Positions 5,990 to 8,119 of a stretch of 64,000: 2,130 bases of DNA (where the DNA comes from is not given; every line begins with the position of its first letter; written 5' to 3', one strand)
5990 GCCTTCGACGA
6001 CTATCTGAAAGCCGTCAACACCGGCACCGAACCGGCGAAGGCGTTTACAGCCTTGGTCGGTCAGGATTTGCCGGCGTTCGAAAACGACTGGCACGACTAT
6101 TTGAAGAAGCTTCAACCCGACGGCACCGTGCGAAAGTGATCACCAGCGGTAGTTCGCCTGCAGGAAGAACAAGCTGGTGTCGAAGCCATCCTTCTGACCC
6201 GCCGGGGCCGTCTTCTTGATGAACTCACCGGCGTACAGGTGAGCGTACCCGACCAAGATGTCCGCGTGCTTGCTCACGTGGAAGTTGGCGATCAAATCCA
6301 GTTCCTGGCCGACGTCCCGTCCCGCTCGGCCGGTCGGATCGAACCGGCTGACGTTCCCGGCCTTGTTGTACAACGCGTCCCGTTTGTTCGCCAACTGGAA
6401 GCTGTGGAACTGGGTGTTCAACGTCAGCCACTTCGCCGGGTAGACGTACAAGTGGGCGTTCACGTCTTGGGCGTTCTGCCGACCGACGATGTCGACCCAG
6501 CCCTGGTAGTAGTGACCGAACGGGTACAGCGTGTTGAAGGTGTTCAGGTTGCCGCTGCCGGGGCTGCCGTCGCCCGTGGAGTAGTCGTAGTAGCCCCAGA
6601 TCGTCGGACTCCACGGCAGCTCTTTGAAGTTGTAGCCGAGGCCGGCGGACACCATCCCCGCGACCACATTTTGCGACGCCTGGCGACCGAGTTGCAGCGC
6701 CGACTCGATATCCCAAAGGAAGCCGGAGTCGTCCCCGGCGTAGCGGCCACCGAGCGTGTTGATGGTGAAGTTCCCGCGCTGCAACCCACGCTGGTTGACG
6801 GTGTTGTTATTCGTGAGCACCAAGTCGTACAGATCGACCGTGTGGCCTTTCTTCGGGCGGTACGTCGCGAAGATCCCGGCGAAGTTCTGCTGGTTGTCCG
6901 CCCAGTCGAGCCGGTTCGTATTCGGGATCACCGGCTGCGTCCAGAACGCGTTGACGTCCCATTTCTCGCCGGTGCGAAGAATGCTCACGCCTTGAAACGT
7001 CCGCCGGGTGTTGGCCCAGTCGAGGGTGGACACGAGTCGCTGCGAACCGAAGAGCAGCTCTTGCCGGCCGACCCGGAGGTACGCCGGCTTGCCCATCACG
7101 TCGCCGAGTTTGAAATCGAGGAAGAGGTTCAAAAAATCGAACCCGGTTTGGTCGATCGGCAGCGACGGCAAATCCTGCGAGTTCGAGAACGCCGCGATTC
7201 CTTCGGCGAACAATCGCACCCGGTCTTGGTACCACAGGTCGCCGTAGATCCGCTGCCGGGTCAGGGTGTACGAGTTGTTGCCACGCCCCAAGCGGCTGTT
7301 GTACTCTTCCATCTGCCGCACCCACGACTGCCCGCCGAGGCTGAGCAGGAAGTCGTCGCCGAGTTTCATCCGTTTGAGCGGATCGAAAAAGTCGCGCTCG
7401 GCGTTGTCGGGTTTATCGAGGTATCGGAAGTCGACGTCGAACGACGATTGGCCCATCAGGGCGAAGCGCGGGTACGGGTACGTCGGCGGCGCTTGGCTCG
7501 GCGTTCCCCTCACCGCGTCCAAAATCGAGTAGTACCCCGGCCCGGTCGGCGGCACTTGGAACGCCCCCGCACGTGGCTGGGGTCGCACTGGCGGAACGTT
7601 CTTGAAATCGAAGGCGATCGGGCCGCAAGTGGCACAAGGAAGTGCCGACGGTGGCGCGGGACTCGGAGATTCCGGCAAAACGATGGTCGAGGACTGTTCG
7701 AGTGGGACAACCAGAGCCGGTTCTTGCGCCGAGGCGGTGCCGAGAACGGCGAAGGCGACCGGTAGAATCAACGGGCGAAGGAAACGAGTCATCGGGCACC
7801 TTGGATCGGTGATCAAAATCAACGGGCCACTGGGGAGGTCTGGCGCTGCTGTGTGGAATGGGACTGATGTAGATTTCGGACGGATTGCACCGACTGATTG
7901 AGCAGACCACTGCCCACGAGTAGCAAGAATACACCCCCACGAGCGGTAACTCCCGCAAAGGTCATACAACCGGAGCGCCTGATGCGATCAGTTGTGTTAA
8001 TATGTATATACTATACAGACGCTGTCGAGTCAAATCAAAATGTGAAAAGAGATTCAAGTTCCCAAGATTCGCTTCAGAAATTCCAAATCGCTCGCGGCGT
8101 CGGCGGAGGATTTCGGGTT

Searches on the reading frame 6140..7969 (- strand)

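Call 46: search_protein_families(library=pfam, proteins=[window:6140-7969:-], max_evalue=0.00001)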
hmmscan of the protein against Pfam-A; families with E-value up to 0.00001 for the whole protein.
window:6140-7969:- (609 aa): 1 family
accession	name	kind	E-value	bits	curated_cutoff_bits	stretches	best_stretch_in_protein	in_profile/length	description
PF13372.12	Alginate_exp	-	8.6e-88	295.2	25.2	1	209-590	3-387/395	Alginate export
